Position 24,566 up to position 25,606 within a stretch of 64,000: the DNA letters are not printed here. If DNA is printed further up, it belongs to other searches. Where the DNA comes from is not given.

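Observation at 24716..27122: ATGA-coupled operon: ACMSD-like amidohydrolase, DUF6884-like protein and Fe-S HhH-GPD glycosylase-like protein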

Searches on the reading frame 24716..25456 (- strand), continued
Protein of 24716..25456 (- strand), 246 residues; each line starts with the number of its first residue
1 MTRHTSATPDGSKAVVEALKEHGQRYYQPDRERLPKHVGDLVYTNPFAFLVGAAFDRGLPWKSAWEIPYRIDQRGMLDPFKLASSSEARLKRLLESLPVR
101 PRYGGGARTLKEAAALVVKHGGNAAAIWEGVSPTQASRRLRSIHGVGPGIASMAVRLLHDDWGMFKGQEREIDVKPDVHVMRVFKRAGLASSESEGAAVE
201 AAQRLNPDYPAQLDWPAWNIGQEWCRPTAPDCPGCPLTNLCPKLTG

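Call 56: fold_search(model_id=the predicted structure, library=pdb)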
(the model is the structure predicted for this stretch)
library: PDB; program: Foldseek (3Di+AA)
matches with E <= 10: 240; with E <= 0.001: 53
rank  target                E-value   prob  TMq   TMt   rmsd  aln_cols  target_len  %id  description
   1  1orn_A                2.7e-06  1.00  0.67  0.75   3.8       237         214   19  Structure of a Trapped Endonuclease III-DNA Covalent Intermediate: Estranged-Guanine Complex (released 2003-07-15)
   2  3n5n_X                3.9e-06  1.00  0.64  0.59   5.0       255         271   20  Crystal structure analysis of the catalytic domain and interdomain connector of human MutY homologue (released 2010-11-10)
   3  1orp_A                5.4e-06  1.00  0.68  0.77   3.7       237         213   19  Structure of a Trapped Endonuclease III-DNA Covalent Intermediate: Estranged-Adenine Complex (released 2003-07-15)
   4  3n5n_Y                5.6e-06  1.00  0.62  0.57   5.1       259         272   20  Crystal structure analysis of the catalytic domain and interdomain connector of human MutY homologue (released 2010-11-10)
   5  8fay_D                7.1e-06  1.00  0.64  0.43   4.5       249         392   20  Human MUTYH adenine glycosylase bound to DNA containing a transition state analog (1N) paired with d(8-oxo-G) (released 2024-05-29)
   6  1p59_A                1.2e-05  1.00  0.68  0.77   3.7       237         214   19  Structure of a non-covalent Endonuclease III-DNA Complex (released 2003-07-15)
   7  7ef9_A                1.3e-05  1.00  0.65  0.42   4.8       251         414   19  Crystal structure of mouse MUTYH in complex with DNA containing AP site analogue:8-oxoG (Form II) (released 2021-06-23)
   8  1kea                  1.6e-05  1.00  0.66  0.73   4.0       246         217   17  STRUCTURE OF A THERMOSTABLE THYMINE-DNA GLYCOSYLASE (released 2002-01-23)
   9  7ef8_A                1.9e-05  1.00  0.65  0.43   4.3       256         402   20  Crystal structure of mouse MUTYH in complex with DNA containing AP site analogue:8-oxoG (Form I) (released 2021-06-23)
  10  8fay_A                2.1e-05  1.00  0.63  0.43   4.6       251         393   19  Human MUTYH adenine glycosylase bound to DNA containing a transition state analog (1N) paired with d(8-oxo-G) (released 2024-05-29)
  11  8a5f                  2.3e-05  1.00  0.69  0.71   3.9       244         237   19  Crystal structure of Deinococcus radiodurans Endonuclease III-1 R61Q variant (released 2022-08-03)
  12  2abk                  2.5e-05  1.00  0.66  0.75   3.8       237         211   16  REFINEMENT OF THE NATIVE STRUCTURE OF ENDONUCLEASE III TO A RESOLUTION OF 1.85 ANGSTROM (released 1995-10-15)
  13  5kn9_A                2.7e-05  1.00  0.61  0.66   4.5       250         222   17  MutY N-terminal domain in complex with DNA containing an intrahelical oxoG:A base-pair (released 2017-02-08)
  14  7rdt                  3.4e-05  1.00  0.61  0.69   3.4       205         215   20  Structure of human NTHL1 - linker 1 chimera (released 2021-12-29)
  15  7rds                  4.7e-05  1.00  0.37  0.39   9.4       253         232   17  Structure of human NTHL1 (released 2021-12-29)
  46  7u07_B                3.3e-04  1.00  0.59  0.47   6.7       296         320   16  Crystal structure of queuine salvage enzyme DUF2419, apo form (released 2022-12-21)
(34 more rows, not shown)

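Call 57: find_encoding_contigs(protein=P0001, flank=10000, max_places=2)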
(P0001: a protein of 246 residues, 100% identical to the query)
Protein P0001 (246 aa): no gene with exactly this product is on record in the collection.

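Call 80: find_encoding_contigs(protein=P0002, flank=6000, max_places=2)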
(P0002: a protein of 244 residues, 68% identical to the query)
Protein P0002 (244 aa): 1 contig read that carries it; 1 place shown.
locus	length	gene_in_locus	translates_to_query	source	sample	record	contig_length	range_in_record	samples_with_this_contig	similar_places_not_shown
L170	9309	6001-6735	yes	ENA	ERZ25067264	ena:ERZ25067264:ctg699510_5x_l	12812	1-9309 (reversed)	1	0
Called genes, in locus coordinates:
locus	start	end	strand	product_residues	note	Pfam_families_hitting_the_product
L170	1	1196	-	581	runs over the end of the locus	PF03235:GmrSD_N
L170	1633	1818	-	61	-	-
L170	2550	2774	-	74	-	-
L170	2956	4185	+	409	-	PF04909:Amidohydro_2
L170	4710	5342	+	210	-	-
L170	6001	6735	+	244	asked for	-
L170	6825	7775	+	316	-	PF04199:Cyclase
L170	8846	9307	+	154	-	?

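Call 81: find_encoding_contigs(protein=P0084, flank=6000, max_places=2)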
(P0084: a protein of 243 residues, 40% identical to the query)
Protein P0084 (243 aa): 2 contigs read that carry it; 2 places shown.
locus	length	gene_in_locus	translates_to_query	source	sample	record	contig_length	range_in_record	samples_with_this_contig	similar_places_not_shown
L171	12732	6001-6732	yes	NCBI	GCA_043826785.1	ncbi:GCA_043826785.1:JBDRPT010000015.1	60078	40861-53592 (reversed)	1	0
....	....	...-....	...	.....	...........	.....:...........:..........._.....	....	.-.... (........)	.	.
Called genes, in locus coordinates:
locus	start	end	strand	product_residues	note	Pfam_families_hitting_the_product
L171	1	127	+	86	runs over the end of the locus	PF04221:RelB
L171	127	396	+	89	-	PF15738:YafQ_toxin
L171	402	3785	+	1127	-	PF13091:PLDc_2 (weak), PF00270:DEAD (faint), PF04851:ResIII (weak), PF00176:SNF2-rel_dom, PF00271:Helicase_C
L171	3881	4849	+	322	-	-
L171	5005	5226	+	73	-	PF09905:VF530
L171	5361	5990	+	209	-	-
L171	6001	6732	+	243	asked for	-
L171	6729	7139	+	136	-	PF21818:DUF6884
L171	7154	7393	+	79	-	PF22187:DUF6946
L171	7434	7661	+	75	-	-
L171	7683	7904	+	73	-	PF09905:VF530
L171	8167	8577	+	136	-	PF00072:Response_reg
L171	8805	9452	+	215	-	PF02607:B12-binding_2, PF02310:B12-binding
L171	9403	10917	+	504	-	PF06253:MTTB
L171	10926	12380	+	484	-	PF06253:MTTB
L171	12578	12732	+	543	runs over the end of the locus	PF00496:SBP_bac_5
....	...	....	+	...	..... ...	-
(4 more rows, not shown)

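Call 82: find_encoding_contigs(protein=P0007, flank=6000, max_places=2)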
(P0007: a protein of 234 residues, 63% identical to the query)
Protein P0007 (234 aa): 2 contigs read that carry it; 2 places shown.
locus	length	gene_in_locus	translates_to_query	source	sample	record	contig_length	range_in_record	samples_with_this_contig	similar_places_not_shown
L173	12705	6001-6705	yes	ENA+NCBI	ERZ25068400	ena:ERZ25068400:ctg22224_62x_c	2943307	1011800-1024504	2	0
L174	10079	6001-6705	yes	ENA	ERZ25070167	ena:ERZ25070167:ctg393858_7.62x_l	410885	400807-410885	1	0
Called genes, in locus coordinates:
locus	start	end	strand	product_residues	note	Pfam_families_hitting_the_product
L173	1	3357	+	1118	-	PF02384:N6_Mtase (weak), PF18135:Type_ISP_C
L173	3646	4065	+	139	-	PF08780:NTase_sub_bind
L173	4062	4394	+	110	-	PF22600:MTPAP-like_central (weak), PF01909:NTP_transf_2 (weak)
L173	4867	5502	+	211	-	-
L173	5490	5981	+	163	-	-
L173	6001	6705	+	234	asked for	-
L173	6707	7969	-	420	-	PF01594:AI-2E_transport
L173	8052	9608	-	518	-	PF07969:Amidohydro_3, PF01979:Amidohydro_1 (weak)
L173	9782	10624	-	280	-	PF00753:Lactamase_B, PF19583:ODP, PF12706:Lactamase_B_2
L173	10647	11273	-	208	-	PF00475:IGPD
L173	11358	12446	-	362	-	PF00155:Aminotran_1_2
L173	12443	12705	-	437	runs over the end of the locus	PF00815:Histidinol_dh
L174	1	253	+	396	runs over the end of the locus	PF00108:Thiolase_N, PF00109:ketoacyl-synt, PF02803:Thiolase_C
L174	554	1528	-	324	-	PF05598:DUF772, PF13612:DDE_Tnp_1_3, PF01609:DDE_Tnp_1, PF13359:DDE_Tnp_4, PF13751:DDE_Tnp_1_6 (weak)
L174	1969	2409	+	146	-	PF05942:PaREP1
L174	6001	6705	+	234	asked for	-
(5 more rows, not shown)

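Call 87: list_cluster_members(proteins=[P0001, P0121, P0156])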
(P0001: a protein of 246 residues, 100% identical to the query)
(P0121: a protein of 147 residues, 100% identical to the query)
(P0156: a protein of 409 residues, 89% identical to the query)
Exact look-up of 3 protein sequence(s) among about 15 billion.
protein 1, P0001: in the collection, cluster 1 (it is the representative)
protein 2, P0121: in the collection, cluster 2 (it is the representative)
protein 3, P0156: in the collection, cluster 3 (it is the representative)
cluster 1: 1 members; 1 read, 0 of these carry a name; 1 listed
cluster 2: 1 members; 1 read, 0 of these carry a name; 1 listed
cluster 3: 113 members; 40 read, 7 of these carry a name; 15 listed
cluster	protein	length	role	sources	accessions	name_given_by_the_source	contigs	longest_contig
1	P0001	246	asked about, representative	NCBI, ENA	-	-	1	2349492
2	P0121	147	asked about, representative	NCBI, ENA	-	-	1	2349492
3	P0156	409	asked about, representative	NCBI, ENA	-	-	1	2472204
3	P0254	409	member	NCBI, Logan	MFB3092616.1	MAG: amidohydrolase family protein [Dehalococcoidia bacterium]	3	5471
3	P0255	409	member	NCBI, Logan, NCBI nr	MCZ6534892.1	MAG: amidohydrolase family protein [Chloroflexi bacterium] | amidohydrolase family protein [Chloroflexota bacterium]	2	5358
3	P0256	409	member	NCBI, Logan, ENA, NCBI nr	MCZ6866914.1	MAG: amidohydrolase family protein [Chloroflexi bacterium] | amidohydrolase family protein [Chloroflexota bacterium]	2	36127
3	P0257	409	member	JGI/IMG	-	predicted TIM-barrel fold metal-dependent hydrolase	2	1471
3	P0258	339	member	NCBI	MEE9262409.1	MAG: amidohydrolase family protein, partial [Dehalococcoidia bacterium]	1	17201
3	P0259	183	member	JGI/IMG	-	predicted TIM-barrel fold metal-dependent hydrolase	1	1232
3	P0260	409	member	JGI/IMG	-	predicted TIM-barrel fold metal-dependent hydrolase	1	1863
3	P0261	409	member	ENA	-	-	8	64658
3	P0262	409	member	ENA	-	-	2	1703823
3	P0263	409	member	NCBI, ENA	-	-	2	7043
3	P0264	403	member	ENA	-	-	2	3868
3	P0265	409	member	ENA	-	-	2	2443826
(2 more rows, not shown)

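Call 88: find_encoding_contigs(protein=P0265, flank=5000, max_places=4)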
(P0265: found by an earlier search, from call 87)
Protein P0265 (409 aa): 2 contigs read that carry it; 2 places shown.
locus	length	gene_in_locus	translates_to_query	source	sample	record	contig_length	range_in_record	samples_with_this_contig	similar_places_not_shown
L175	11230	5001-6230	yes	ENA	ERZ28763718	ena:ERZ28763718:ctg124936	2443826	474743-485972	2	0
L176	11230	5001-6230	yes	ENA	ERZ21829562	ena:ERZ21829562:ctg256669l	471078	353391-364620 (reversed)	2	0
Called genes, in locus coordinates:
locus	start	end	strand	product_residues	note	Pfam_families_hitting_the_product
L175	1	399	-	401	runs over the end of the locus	PF00926:DHBP_synthase, PF00925:GTP_cyclohydro2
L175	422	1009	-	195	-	PF00677:Lum_binding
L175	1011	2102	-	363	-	PF00383:dCMP_cyt_deam_1, PF14437:MafB19-deam, PF01872:RibD_C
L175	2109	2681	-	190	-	PF06559:DCD_N, PF22769:DCD, PF22569:DCD_C, PF00692:dUTPase (weak)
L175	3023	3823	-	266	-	PF04402:SIMPL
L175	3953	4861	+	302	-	PF08450:SGL (faint), PF01436:NHL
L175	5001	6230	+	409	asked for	PF04909:Amidohydro_2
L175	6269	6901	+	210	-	-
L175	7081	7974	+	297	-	PF04199:Cyclase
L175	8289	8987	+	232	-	PF12146:Hydrolase_4, PF00561:Abhydrolase_1, PF12697:Abhydrolase_6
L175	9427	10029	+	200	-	PF10502:Peptidase_S26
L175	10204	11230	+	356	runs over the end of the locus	PF01658:Inos-1-P_synth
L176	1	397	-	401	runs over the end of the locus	PF00926:DHBP_synthase, PF00925:GTP_cyclohydro2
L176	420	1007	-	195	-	PF00677:Lum_binding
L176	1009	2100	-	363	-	PF00383:dCMP_cyt_deam_1, PF14437:MafB19-deam, PF01872:RibD_C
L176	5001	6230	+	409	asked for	PF04909:Amidohydro_2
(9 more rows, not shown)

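Call 89: find_encoding_contigs(protein=P0261, flank=5000, max_places=6)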
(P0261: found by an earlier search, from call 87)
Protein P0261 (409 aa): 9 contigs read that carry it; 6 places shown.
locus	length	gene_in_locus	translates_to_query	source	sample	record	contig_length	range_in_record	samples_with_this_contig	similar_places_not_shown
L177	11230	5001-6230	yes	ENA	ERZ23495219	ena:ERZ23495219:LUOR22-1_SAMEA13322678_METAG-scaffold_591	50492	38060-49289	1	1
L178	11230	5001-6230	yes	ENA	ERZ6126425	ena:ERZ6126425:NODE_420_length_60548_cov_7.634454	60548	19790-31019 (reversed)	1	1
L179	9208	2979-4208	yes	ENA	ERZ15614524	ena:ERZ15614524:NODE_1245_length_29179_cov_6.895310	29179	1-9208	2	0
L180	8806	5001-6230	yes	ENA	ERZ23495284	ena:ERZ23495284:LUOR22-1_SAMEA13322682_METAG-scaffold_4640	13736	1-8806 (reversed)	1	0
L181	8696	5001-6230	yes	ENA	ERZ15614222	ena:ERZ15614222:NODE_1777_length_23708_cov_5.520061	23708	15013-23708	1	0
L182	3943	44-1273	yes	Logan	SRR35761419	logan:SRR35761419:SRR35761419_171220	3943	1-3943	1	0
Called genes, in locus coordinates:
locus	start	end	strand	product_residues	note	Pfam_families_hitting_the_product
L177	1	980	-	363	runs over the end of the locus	PF00383:dCMP_cyt_deam_1, PF14437:MafB19-deam (weak), PF01872:RibD_C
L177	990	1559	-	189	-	PF06559:DCD_N, PF22569:DCD_C, PF22769:DCD, PF00692:dUTPase (weak)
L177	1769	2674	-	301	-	PF08450:SGL (faint), PF17170:DUF5128 (faint), PF01436:NHL (weak)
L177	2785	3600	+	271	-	PF04402:SIMPL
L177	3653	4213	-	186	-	PF01797:Y1_Tnp (faint)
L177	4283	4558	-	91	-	-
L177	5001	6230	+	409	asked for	PF04909:Amidohydro_2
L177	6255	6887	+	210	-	-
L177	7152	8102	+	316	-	PF04199:Cyclase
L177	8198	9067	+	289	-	PF00561:Abhydrolase_1, PF12146:Hydrolase_4, PF12697:Abhydrolase_6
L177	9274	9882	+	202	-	PF10502:Peptidase_S26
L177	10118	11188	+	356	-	PF01658:Inos-1-P_synth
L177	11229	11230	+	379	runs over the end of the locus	PF13439:Glyco_transf_4, PF13579:Glyco_trans_4_4, PF00534:Glycos_transf_1, PF13524:Glyco_trans_1_2, PF13692:Glyco_trans_1_4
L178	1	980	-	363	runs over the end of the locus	PF00383:dCMP_cyt_deam_1, PF14437:MafB19-deam (weak), PF01872:RibD_C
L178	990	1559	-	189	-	PF06559:DCD_N, PF22569:DCD_C, PF22769:DCD, PF00692:dUTPase (weak)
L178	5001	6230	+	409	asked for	PF04909:Amidohydro_2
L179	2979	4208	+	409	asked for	PF04909:Amidohydro_2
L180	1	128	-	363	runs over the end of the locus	PF00383:dCMP_cyt_deam_1, PF14437:MafB19-deam (weak), PF01872:RibD_C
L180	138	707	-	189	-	PF06559:DCD_N, PF22569:DCD_C, PF22769:DCD, PF00692:dUTPase (weak)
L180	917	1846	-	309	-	PF08450:SGL (faint), PF17170:DUF5128 (faint), PF01436:NHL (weak)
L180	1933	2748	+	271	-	PF04402:SIMPL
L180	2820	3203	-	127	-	-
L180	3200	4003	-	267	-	-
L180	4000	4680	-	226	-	-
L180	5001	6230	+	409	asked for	PF04909:Amidohydro_2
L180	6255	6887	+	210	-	-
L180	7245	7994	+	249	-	-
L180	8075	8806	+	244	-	?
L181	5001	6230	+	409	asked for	PF04909:Amidohydro_2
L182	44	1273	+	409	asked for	PF04909:Amidohydro_2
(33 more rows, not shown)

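Call 91: search_protein_representatives(alignment_id=A1)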
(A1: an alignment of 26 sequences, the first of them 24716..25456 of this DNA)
Query: 26 sequences, 239 profile positions. Proteins with E-value up to 0.001 (for the whole library): 2775; up to 1e-10: 1061; up to 1e-30: 407. The best 150 are listed.
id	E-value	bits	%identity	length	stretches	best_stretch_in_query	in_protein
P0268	5.6e-98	343.5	-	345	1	4-238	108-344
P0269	8.3e-98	343.0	-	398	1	4-239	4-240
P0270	1.6e-96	338.7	-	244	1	1-238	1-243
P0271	6.4e-92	323.7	-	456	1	6-238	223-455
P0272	8.2e-88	310.2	-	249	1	4-238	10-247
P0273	9.3e-87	306.8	-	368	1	5-238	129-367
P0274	4.4e-85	301.3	-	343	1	5-238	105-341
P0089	8.6e-84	297.1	-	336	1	4-237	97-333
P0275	1.1e-83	296.8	-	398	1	6-238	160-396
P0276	2.0e-83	295.9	-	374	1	5-238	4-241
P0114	4.2e-83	294.8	-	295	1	5-238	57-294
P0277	7.6e-83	294.0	-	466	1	7-238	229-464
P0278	4.1e-82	291.6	-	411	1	7-238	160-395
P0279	4.5e-82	291.5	-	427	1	4-237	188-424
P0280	8.9e-82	290.5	-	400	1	6-238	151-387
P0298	2.6e-76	272.6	-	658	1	3-237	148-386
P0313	3.2e-72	259.2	-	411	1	10-238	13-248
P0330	8.6e-63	228.3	-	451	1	4-238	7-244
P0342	1.4e-56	208.0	-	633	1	4-238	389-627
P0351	2.3e-55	204.0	-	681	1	5-238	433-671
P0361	1.3e-54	201.5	-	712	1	4-238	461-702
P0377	6.2e-53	196.1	-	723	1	3-238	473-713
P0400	7.6e-50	186.0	-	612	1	27-238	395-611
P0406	1.9e-49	184.6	-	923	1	25-236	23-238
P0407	2.4e-49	184.3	-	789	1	5-238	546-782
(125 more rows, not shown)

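Call 94: search_protein_families(library=pfam, alignment_id=A4, max_evalue=0.001)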
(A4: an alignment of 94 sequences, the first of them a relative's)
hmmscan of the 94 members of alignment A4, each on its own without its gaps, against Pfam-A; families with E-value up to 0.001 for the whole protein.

A. member 1, P0268 (345 aa): 0 families

B. families by the number of members that match (of 94 scanned): 20 families
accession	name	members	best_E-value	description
PF21818.3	DUF6884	36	9e-49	Family of unknown function (DUF6884)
PF24698.1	DUF7662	17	1e-21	Domain of unknown function (DUF7662)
PF00730.31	HhH-GPD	16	1.9e-08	HhH-GPD superfamily base excision DNA repair protein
PF24706.1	DUF7669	6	1.1e-20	Domain of unknown function (DUF7669)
PF12773.13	DZR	2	1e-10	Double zinc ribbon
PF13240.11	Zn_Ribbon_1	2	1e-09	zinc-ribbon domain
PF12102.13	MrcB_N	1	4.5e-27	MrcB-like, N-terminal domain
PF01548.23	DEDD_Tnp_IS110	1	1.5e-20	Transposase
PF18731.6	HEPN_Swt1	1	1.4e-16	Swt1-like HEPN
PF14267.11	DUF4357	1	3.6e-11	Domain of unknown function (DUF4357)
PF01381.28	HTH_3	1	1.3e-08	Helix-turn-helix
PF07728.20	AAA_5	1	1.3e-08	AAA domain (dynein-related subfamily)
PF10049.14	DUF2283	1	3.1e-08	Protein of unknown function (DUF2283)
PF12844.13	HTH_19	1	1.3e-06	Helix-turn-helix domain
PF13443.12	HTH_26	1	6.4e-06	Cro/C1-type HTH DNA-binding domain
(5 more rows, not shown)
